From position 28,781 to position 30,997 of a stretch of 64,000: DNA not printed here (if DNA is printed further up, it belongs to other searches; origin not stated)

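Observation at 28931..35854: Arn-like polyprenyl-phosphate amino-sugar cassette with an ATP-grasp ligase in a Gram-positive context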

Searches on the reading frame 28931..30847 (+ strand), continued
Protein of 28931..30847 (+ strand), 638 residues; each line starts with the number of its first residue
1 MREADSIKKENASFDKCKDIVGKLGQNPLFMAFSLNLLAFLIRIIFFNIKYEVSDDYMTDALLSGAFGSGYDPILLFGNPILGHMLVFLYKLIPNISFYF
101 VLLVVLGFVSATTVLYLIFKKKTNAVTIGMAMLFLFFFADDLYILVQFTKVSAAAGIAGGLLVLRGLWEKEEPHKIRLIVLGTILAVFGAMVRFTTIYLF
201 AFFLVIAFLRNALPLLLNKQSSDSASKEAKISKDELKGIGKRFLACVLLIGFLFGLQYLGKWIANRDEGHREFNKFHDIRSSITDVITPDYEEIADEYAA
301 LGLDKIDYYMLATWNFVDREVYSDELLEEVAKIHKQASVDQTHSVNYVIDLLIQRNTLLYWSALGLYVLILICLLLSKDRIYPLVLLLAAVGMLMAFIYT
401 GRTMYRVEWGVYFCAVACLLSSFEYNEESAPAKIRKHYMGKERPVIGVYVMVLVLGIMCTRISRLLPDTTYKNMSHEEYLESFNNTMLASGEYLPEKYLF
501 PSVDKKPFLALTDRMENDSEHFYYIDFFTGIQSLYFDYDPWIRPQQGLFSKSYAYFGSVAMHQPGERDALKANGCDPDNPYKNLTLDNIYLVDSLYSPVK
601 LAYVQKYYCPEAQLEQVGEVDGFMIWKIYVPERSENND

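Call 31: fold_search(model_id=the predicted structure, library=pdb)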
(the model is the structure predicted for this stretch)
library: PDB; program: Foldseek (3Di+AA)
matches with E <= 10: 263; with E <= 0.001: 1
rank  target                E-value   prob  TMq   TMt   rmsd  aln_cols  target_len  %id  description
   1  5f15                  4.8e-04  1.00  0.45  0.52  14.4       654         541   10  Crystal Structure of ArnT from Cupriavidus metallidurans bound to Undecaprenyl phosphate (released 2016-02-17)
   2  5ezm                  1.0e-03  1.00  0.36  0.42  18.8       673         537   10  Crystal Structure of ArnT from Cupriavidus metallidurans in the apo state (released 2016-02-17)
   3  9s6t_A                1.0e-02  1.00  0.38  0.47  12.0       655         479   12  Ternary cryo-EM structure of chicken ALG12 with Dol25-PP-GlcNAc2Man7, Dol25-P-Man, and Fab (released 2026-03-18)
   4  7bvf_B                2.4e-02  0.99  0.28  0.19  11.6       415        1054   11  Cryo-EM structure of Mycobacterium tuberculosis arabinosyltransferase EmbA-EmbB-AcpM2 in complex with ethambutol (released 2020-04-29)
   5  9s6u_A                3.6e-02  0.97  0.36  0.40  12.5       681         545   11  Ternary cryo-EM structure of human ALG9 with Dol25-PP-GlcNAc2Man8, Dol25-P-Man and Fab (released 2026-03-18)
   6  5ogl_A                1.0e-01  0.54  0.27  0.25  15.9       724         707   11  Structure of bacterial oligosaccharyltransferase PglB in complex with an acceptor peptide and an lipid-linked oligosac (released 2017-10-25)
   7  6p25_B                1.7e-01  0.92  0.24  0.22   7.3       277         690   14  Structure of S. cerevisiae protein O-mannosyltransferase Pmt1-Pmt2 complex bound to the sugar donor and a peptide acce (released 2019-07-10)
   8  9i5k_A                1.8e-01  0.80  0.25  0.31  17.4       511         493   12  Structure of the Chaetomium thermophilum Pmt4 homodimer (C2 symmetry) (released 2025-12-24)
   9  9i5l_A                2.0e-01  0.97  0.24  0.23   7.0       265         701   14  Structure of the Chaetomium thermophilum Pmt4 homodimer (C1 symmetry) (released 2025-12-24)
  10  6x0o                  2.2e-01  0.57  0.25  0.17  19.4       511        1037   13  Single-Particle Cryo-EM Structure of Arabinosyltransferase EmbB from Mycobacterium smegmatis (released 2020-06-10)
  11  8b70_A                3.1e-01  0.06  0.09  0.09  26.8       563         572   10  KimA from B. subtilis with nucleotide second-messenger c-di-AMP bound (released 2023-01-18)
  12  1wmw_B                3.4e-01  0.09  0.09  0.14  21.6       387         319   13  Crystal structure of geranulgeranyl diphosphate synthase from Thermus thermophilus (released 2005-07-21)
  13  9l0b_A                3.5e-01  0.09  0.10  0.14  26.0       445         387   13  structure of MCT2-embigin complex (released 2025-12-24)
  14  6rz4                  3.7e-01  0.08  0.10  0.14  22.4       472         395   10  Crystal structure of cysteinyl leukotriene receptor 1 in complex with pranlukast (released 2019-10-30)
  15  5iu8                  4.0e-01  0.08  0.10  0.14  20.8       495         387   10  Crystal structure of stabilized A2A adenosine receptor A2AR-StaR2-bRIL in complex with compound 12f at 2.0A resolution (released 2016-06-29)
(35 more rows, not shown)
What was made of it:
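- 28931..30847 (+): 638-aa integral membrane protein, a GT-C-fold glycosyltransferase of an unnamed family. It has 11 TM helices (N-terminus in, C-terminus out), the EL1 motif Y51-E-V-S-D55-D56-Y, and a 173-aa extracytoplasmic C-terminal domain. Foldseek top hits are all GT-C, ArnT first (call 31).
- Closest known: Arn pathway. Same: ArnT is the best fold match of the 638-aa protein (call 31).
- Pmt1/2 and Pmt4 appear among the fold hits (call 31). The best fold match is ArnT, a lipid and glycan modifier, and the Pmt matches are weak (E 0.17-0.2) (call 31). All of the top seven fold hits are GT-C enzymes, and nothing else scores (call 31).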

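Call 32: search_protein_families(library=pfam, proteins=[P0148, P0166, P0183, P0200, P0215, P0225, P0149, P0171, P0189, P0210], max_evalue=0.01)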
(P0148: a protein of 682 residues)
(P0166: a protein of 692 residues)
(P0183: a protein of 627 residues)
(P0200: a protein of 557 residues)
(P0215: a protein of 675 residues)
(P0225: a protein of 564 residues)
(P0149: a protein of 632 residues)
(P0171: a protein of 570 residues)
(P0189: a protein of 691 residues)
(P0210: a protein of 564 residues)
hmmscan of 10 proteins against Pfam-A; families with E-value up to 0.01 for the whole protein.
P0148 (682 aa): 0 families

P0166 (692 aa): 0 families

P0183 (627 aa): 1 family
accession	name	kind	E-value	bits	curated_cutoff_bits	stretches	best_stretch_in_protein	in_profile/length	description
PF06738.18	ThrE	-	0.0055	16.6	26.3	1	348-481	87-197/241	Putative threonine/serine exporter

P0200 (557 aa): 0 families

P0215 (675 aa): 0 families

P0225 (564 aa): 1 family
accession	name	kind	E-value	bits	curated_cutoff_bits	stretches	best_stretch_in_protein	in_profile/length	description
PF07331.16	TctB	-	0.0012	19.5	29.1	1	159-233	67-130/137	Tripartite tricarboxylate transporter TctB family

P0149 (632 aa): 0 families

P0171 (570 aa): 0 families

P0189 (691 aa): 0 families

P0210 (564 aa): 0 families

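Call 33: find_related_loci(query=A1, collection=genome_contigs, flank=10000)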
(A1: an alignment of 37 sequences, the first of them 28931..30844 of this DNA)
Query A1 (638 aa) in genome_contigs; peptide patterns used: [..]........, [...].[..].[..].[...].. (x = any residue, [..] = any of these).
99 stretches matched a pattern; 44 encode a relative of the query (tblastn E <= 1e-3); 44 distinct loci.
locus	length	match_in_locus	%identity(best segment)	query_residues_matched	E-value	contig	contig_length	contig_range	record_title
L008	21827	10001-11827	55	15-632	0e+0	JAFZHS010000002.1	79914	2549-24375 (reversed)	MAG: Clostridiales bacterium isolate RGIG7777 Water_buffalos_Rectum.Co__c196235, whole genome shotgun sequence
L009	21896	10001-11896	51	1-637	0e+0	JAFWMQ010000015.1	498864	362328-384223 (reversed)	MAG: Clostridiales bacterium isolate RGIG5878 Sheep_Jejunum-3__c382, whole genome shotgun sequence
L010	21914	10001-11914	52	1-638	0e+0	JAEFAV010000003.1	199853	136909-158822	MAG: Saccharofermentans sp. isolate Tb.RUG.314 NODE_71_length_199853_cov_3.093128, whole genome shotgun sequence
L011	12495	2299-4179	52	1-632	0e+0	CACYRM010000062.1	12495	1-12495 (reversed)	MAG: Ruminococcaceae bacterium isolate RUG12201 genome assembly, contig: RUG12201_asm_62, whole genome shotgun sequence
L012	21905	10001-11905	49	1-638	0e+0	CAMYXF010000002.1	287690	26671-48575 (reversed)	MAG TPA_asm: uncultured Clostridia bacterium isolate SRR10912533_bin.45_metaWRAP_v1.3_MAG genome assembly, contig: ERZ14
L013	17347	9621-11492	48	1-634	0e+0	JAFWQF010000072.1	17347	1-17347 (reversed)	MAG: Clostridiales bacterium isolate RGIG5971 Sheep_Omasum-2__c535700, whole genome shotgun sequence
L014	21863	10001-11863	47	7-630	0e+0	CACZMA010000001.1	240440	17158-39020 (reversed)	MAG: Ruminococcaceae bacterium isolate RUG12736 genome assembly, contig: RUG12736_asm_1, whole genome shotgun sequence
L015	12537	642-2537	51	1-637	0e+0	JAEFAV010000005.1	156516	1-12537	MAG: Saccharofermentans sp. isolate Tb.RUG.314 NODE_150_length_156516_cov_2.825180, whole genome shotgun sequence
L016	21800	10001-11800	44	26-635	4e-159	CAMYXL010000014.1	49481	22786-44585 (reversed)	MAG TPA_asm: uncultured Clostridia bacterium isolate SRR10912539_bin.41_metaWRAP_v1.3_MAG genome assembly, contig: ERZ14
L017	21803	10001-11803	43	26-636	2e-156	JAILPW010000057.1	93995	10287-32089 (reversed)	MAG: Clostridia bacterium isolate RUI342 k141_5951084_flag=0_multi=61.9870_len=93995, whole genome shotgun sequence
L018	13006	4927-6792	40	1-636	3e-153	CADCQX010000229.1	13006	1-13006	MAG: Ruminococcaceae bacterium isolate RUG14894 genome assembly, contig: RUG14894_asm_229, whole genome shotgun sequence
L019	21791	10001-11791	45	26-632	8e-176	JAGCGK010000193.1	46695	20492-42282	MAG: Clostridiales bacterium isolate RGIG9768 Yak_Omasum-5__c1103361, whole genome shotgun sequence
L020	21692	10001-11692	36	45-628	6e-113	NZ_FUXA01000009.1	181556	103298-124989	Eubacterium ruminantium strain ATCC 17233, whole genome shotgun sequence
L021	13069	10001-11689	36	46-637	5e-112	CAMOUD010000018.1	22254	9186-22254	MAG: uncultured Lachnospiraceae bacterium isolate SRR873604_bin.45_metaWRAP_v1.3_MAG genome assembly, contig: NODE_3903_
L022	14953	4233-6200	33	48-629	6e-111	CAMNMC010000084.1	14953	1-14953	MAG: uncultured Lachnospiraceae bacterium isolate SRR873595_bin.49_metaWRAP_v1.3_MAG genome assembly, contig: ERZ1756110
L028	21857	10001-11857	30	7-629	7e-90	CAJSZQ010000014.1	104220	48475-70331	Lachnospiraceae bacterium isolate A75_68.CO.DSS genome assembly, contig: MGBC000083.14, whole genome shotgun sequence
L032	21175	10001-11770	29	13-628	8e-74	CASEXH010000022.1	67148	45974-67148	uncultured Firmicutes bacterium isolate A106_L4_349349_idba_bin.108 genome assembly, contig: A106_L4_349349_idba_bin.108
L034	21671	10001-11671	28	48-629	1e-71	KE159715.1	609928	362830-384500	Dorea sp. 5-2 genomic scaffold acPFE-supercont1.1, whole genome shotgun sequence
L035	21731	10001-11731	29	15-629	1e-69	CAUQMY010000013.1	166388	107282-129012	MAG TPA_asm: uncultured bacterium isolate ERR9968953_bin.10_MetaWRAP_v1.3_MAG genome assembly, contig: ERZ21615710.60, w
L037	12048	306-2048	29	24-629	2e-63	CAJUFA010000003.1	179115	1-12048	MAG TPA_asm: uncultured Dorea sp. isolate MGBC129937 genome assembly, contig: MGBC129937.3, whole genome shotgun sequenc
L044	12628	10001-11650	29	46-627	5e-57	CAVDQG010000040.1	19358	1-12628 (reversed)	Bacteroides uniformis isolate H07615-L1_cleanbin_000011 genome assembly, contig: Spades_H07615-L1_contig_2130, whole gen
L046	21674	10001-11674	31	48-627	2e-74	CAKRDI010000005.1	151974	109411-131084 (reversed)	MAG: uncultured Mediterraneibacter sp. isolate REFINED_METABAT215_TOP10_CONTIGS_1500_ASSEMBLY_K77_MERGED__Hadza_PheChl_F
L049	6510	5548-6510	31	12-349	3e-35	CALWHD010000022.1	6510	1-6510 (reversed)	MAG: uncultured Blautia sp. isolate E15__bin268 genome assembly, contig: E15__k127_1483827, whole genome shotgun sequenc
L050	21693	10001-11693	31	44-627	7e-33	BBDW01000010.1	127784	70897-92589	[Ruminococcus] faecis JCM 15917 DNA, contig: JCM15917.contig00010, whole genome shotgun sequence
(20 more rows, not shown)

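Call 41: search_protein_families(library=pfam, proteins=[L049:333-1439:+, L046:8215-9684:+, L035:3048-3791:+, L032:754-1452:+, L028:2723-4195:+, L018:6846-7748:+, L034:19171-21480:+, L050:1465-2700:+, L044:3179-5011:+, L037:3255-3920:+], max_evalue=0.001)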
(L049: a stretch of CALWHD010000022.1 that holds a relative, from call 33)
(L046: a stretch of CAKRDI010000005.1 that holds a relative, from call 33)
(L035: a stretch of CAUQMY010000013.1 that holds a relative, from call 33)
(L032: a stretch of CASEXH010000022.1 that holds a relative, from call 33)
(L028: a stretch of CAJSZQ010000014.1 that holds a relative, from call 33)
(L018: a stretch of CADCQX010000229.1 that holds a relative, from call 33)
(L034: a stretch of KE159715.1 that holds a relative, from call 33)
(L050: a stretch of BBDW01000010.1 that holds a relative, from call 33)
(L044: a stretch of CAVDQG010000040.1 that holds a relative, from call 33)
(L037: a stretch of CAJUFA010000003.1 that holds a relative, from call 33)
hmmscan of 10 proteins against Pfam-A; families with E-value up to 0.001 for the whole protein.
L049:333-1439:+ (368 aa): 5 families
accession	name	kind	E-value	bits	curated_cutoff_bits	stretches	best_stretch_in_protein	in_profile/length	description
PF00534.26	Glycos_transf_1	-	4.7e-27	95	26.4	1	189-313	6-132/172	Glycosyl transferases group 1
PF13692.12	Glyco_trans_1_4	-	1e-21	78.1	27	1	199-304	2-108/142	Glycosyl transferases group 1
PF13579.12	Glyco_trans_4_4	-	2.2e-05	25.3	29.7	1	21-172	1-157/158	Glycosyl transferase 4-like domain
PF13439.12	Glyco_transf_4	-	4.1e-05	24.1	28.5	1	20-176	1-168/170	Glycosyltransferase Family 4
PF20706.3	GT4-conflict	-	0.00048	19.6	26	1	259-303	268-312/385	Family 4 Glycosyltransferase in conflict systems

L046:8215-9684:+ (489 aa): 2 families
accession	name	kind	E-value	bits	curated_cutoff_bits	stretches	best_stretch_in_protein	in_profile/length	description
PF01943.22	Polysacc_synt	-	3.1e-32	112.5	28.2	1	9-272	4-271/274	Polysaccharide biosynthesis protein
PF03023.19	MurJ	-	2.8e-09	36.6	27.4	1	61-447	38-442/451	Lipid II flippase MurJ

L035:3048-3791:+ (247 aa): 2 families
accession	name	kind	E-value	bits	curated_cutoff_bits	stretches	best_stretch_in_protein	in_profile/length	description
PF00005.33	ABC_tran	-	6.9e-23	82.2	25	1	47-178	1-135/137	ABC transporter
PF13555.12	AAA_29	-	0.00015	21.8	27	1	52-91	17-55/61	P-loop containing region of AAA domain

L032:754-1452:+ (232 aa): 1 family
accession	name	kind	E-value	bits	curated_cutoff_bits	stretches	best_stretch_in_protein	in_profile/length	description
PF02397.22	Bac_transf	-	6e-58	195.8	27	1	34-231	1-178/179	Bacterial sugar transferase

L028:2723-4195:+ (490 aa): 1 family
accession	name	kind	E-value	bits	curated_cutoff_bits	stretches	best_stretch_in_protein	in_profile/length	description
PF04932.20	Wzy_C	-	9e-18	64.9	31.7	1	211-417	3-149/149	O-Antigen ligase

L018:6846-7748:+ (300 aa): 2 families
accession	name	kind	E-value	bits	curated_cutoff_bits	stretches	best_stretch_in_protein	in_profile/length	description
PF00483.29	NTP_transferase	-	7e-75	252.2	21.2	1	2-240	1-242/245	Nucleotidyl transferase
PF12804.13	NTP_transf_3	-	1.3e-08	35.7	27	1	3-133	1-120/160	MobA-like NTP transferase domain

L034:19171-21480:+ (769 aa): 4 families
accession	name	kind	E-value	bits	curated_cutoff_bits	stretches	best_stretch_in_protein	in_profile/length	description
PF13306.12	LRR_5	-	2.3e-115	380.3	27.7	4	317-443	2-127/127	BspA type Leucine rich repeat region (6 copies)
PF13855.12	LRR_8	-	3.4e-18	65.6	27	1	360-398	13-52/61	Leucine rich repeat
PF12799.13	LRR_4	-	3.9e-06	27.4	27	0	464-493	2-30/44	Leucine Rich repeats (2 copies)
PF21910.2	GH85_C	-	0.00012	22.8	27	0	596-637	12-54/95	GH85 endohexosaminidases, C-terminal domain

L050:1465-2700:+ (411 aa): 4 families
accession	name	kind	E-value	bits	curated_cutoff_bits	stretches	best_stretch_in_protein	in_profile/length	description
PF00534.26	Glycos_transf_1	-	6.8e-16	58.7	26.4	1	216-381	9-171/172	Glycosyl transferases group 1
PF13692.12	Glyco_trans_1_4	-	1.5e-12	48.4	27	1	237-368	17-142/142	Glycosyl transferases group 1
PF13439.12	Glyco_transf_4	-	6.7e-06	26.7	28.5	1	23-182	9-147/170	Glycosyltransferase Family 4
PF13524.12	Glyco_trans_1_2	-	9.5e-05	22.8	25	1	249-386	10-132/144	Glycosyl transferase-like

L044:3179-5011:+ (610 aa): 1 family
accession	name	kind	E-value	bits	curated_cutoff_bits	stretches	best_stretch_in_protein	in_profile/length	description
PF13231.12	PMT_2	-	1.7e-07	32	26.1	1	65-216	9-155/160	Dolichyl-phosphate-mannose-protein mannosyltransferase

L037:3255-3920:+ (221 aa): 2 families
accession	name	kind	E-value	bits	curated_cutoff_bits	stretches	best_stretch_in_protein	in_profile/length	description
PF00132.30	Hexapep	-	6.4e-09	35.6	27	1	110-141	4-35/36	Bacterial transferase hexapeptide (six repeats)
PF17836.7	PglD_N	-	8.2e-05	23.5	23.4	1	7-86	2-76/78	PglD N-terminal domain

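Call 54: find_homologous_proteins(query=A2, max_evalue=0.00001)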
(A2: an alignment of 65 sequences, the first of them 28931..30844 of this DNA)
Query A2 (65 sequences) (638 aa, profile of the alignment): 80 proteins with E <= 0.00001 among 8000 candidates.
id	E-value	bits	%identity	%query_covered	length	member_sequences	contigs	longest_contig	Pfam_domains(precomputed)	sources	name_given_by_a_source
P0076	3.6e-195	668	32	98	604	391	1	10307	-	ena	-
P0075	6.4e-191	654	33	98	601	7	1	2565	-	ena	-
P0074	1.6e-181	623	33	91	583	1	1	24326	-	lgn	-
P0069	2.4e-180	619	37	93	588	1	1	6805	PF24677.2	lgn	-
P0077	3.4e-179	615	30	91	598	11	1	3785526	-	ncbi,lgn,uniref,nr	ncbi:glycosyltransferase family protein [Luxibacter massiliensis]|uniref:hypothetical protein n=1 Ta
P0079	2.3e-173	596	29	94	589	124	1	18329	-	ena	-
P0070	3.1e-173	595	37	96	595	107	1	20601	-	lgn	-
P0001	3.4e-172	592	100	100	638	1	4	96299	-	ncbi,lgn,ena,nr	ncbi:MAG: hypothetical protein J6Y08_04340 [Clostridiales bacterium]|nr:hypothetical protein [Clostr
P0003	1.6e-171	590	66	100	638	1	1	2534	-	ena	-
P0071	6.6e-171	588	35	95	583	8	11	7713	-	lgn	-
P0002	3.1e-170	585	87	100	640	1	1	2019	-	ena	-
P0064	3.8e-170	585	45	95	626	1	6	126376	-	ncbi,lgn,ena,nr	ncbi:MAG: hypothetical protein J6U23_14745 [Clostridiales bacterium]|nr:hypothetical protein [Clostr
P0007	1.6e-169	583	57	99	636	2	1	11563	-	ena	-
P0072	7.5e-167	574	35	95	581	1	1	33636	-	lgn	-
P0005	2.8e-164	566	61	100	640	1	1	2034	-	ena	-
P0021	1.2e-158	547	52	100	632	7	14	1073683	-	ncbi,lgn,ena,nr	ncbi:MAG: hypothetical protein IKG30_11130 [Clostridiales bacterium]|nr:hypothetical protein [Clostr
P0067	3.9e-152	526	43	96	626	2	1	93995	-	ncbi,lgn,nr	ncbi:MAG: hypothetical protein K6G47_12675 [Clostridia bacterium]|nr:hypothetical protein [Clostridi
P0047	4.4e-151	522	49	100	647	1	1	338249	-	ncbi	-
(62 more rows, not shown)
